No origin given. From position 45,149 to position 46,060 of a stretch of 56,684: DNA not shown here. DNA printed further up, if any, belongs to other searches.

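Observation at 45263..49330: About 80 tandem 17-residue repeats inserted into VirB10 give a 2015-aa T4SS core subunit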

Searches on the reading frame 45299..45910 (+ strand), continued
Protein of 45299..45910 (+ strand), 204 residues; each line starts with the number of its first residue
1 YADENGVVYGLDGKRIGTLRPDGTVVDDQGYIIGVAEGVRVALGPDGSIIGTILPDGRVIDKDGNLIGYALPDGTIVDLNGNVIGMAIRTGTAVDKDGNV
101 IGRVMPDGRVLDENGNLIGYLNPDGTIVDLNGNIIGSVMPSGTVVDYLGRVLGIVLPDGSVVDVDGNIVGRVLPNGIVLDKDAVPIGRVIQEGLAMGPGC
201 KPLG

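Call 78: search_protein_families(library=pfam, proteins=[P0209, P0222, P0224, P0199, P0211, P0240], max_evalue=0.001)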
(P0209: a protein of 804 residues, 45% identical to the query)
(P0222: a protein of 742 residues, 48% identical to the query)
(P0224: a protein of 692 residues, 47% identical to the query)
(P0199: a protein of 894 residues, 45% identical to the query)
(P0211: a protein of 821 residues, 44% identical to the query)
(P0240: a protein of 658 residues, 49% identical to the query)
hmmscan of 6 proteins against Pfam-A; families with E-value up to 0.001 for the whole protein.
P0209 (804 aa): 6 families
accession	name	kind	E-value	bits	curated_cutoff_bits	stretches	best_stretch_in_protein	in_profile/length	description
PF21785.3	Bflower_2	-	4.3e-44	149.4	38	6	126-211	20-99/112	5-fold beta-flower protein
PF12396.14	DUF3659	-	1.4e-19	70.2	24.8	1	251-305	9-55/61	Protein of unknown function (DUF3659)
PF03743.19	TrbI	-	1.6e-16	61.2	35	1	623-798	2-186/188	Bacterial conjugation TrbI-like protein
PF21784.3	Bflower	-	1.2e-15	58.4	25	0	162-214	19-69/116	4-fold beta flower protein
PF05593.20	RHS_repeat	-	1.1e-07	32.5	22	0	334-366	1-37/38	RHS Repeat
PF18755.6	RAMA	-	0.00071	19.9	35.2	0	153-190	26-66/107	Restriction Enzyme Adenine Methylase Associated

P0222 (742 aa): 7 families
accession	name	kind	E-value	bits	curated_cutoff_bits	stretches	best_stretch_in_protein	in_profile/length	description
PF21785.3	Bflower_2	-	3.1e-28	98.3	38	3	327-374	35-81/112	5-fold beta-flower protein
PF03743.19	TrbI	-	4.5e-15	56.4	35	1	557-734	2-186/188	Bacterial conjugation TrbI-like protein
PF12396.14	DUF3659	-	2.2e-09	37.5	24.8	0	290-339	11-55/61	Protein of unknown function (DUF3659)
PF05593.20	RHS_repeat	-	3.8e-09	37.2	22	0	260-292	1-37/38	RHS Repeat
PF21784.3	Bflower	-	3.6e-08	34.2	25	0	346-406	4-59/116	4-fold beta flower protein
PF11503.13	YNR034W-A-like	-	0.00035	20.8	25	0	321-340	6-25/72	YNR034W-A-like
PF25455.1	Beta-barrel_CAF17_C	-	0.00067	19.8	25.7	0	354-378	12-36/70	CAF17, C-terminal beta-barrel domain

P0224 (692 aa): 8 families
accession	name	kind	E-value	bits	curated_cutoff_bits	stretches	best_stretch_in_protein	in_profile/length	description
PF21785.3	Bflower_2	-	2.9e-29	101.6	38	4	263-342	19-96/112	5-fold beta-flower protein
PF05593.20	RHS_repeat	-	5.2e-18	65.4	22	0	195-227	1-37/38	RHS Repeat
PF03743.19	TrbI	-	5.6e-17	62.7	35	1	511-687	2-186/188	Bacterial conjugation TrbI-like protein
PF21784.3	Bflower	-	3.9e-14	53.4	25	1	347-429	15-99/116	4-fold beta flower protein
PF12396.14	DUF3659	-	3.9e-06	27.1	24.8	0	259-308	8-55/61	Protein of unknown function (DUF3659)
PF18342.7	LytB_SH3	-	9.5e-05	22.8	25.8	0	154-175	9-30/67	Endo-beta-N-acetylglucosaminidase LytB SH3 domain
PF13953.12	PapC_C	-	0.00036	20.7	27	0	245-265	15-35/66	PapC C-terminal domain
PF23287.1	KOW7_SPT5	-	0.00083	19.6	27.1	0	263-283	14-34/52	Transcription elongation factor SPT5, seventh KOW domain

P0199 (894 aa): 6 families
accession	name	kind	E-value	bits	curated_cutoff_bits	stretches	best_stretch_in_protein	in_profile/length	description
PF21785.3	Bflower_2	-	1.2e-48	164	38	5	208-276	36-96/112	5-fold beta-flower protein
PF21784.3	Bflower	-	3.7e-24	85.8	25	0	207-252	2-46/116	4-fold beta flower protein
PF03743.19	TrbI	-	2.5e-17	63.8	35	1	716-890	3-186/188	Bacterial conjugation TrbI-like protein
PF05593.20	RHS_repeat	-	5.3e-13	49.4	22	0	502-533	1-36/38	RHS Repeat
PF18342.7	LytB_SH3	-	5.3e-12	46.1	25.8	0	207-226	13-32/67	Endo-beta-N-acetylglucosaminidase LytB SH3 domain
PF23287.1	KOW7_SPT5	-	2.2e-05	24.6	27.1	0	210-230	18-38/52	Transcription elongation factor SPT5, seventh KOW domain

P0211 (821 aa): 7 families
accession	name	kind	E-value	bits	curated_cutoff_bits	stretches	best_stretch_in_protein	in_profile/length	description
PF21785.3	Bflower_2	-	2e-42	144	38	7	308-394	18-97/112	5-fold beta-flower protein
PF21784.3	Bflower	-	1.1e-17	65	25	0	364-448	2-64/116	4-fold beta flower protein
PF12396.14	DUF3659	-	4.8e-17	62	24.8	1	256-304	14-58/61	Protein of unknown function (DUF3659)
PF03743.19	TrbI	-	2.3e-16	60.7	35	1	639-815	1-186/188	Bacterial conjugation TrbI-like protein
PF05593.20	RHS_repeat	-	1.5e-09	38.4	22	0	167-218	2-37/38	RHS Repeat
PF18755.6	RAMA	-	5.5e-05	23.5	35.2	0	410-448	27-68/107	Restriction Enzyme Adenine Methylase Associated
PF05239.21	PRC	-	0.00043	20.7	21.2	0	416-452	11-46/78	PRC-barrel domain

P0240 (658 aa): 6 families
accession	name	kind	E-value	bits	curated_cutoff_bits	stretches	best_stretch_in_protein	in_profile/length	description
PF21785.3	Bflower_2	-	5.1e-28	97.6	38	4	230-284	36-91/112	5-fold beta-flower protein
PF03743.19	TrbI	-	2.5e-17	63.8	35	1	473-653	2-186/188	Bacterial conjugation TrbI-like protein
PF21784.3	Bflower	-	7e-14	52.6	25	0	138-201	4-61/116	4-fold beta flower protein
PF05593.20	RHS_repeat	-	8.7e-13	48.8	22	0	176-207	1-36/38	RHS Repeat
PF12396.14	DUF3659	-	1e-09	38.5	24.8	0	185-241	7-55/61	Protein of unknown function (DUF3659)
PF13953.12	PapC_C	-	8.8e-06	25.9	27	0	220-247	8-35/66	PapC C-terminal domain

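Call 81: find_encoding_contigs(protein=P0199, flank=8000, max_places=3)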
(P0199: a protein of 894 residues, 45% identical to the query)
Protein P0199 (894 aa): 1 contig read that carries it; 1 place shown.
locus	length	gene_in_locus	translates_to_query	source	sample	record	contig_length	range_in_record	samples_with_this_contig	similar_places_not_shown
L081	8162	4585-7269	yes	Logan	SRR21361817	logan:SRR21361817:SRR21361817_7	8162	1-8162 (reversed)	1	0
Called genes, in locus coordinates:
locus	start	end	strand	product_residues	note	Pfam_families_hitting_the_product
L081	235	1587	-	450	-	PF00067:p450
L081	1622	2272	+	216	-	PF13441:Gly-zipper_YMGG, PF00691:OmpA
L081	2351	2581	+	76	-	-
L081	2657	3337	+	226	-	PF11393:T4BSS_DotI_IcmL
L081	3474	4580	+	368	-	PF12293:T4BSS_DotH_IcmK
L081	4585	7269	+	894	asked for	PF21784:Bflower (faint), PF05593:RHS_repeat (faint), PF21785:Bflower_2 (weak), PF23287:KOW7_SPT5 (faint), PF21785:Bflower_2 (weak), PF03743:TrbI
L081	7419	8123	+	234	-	-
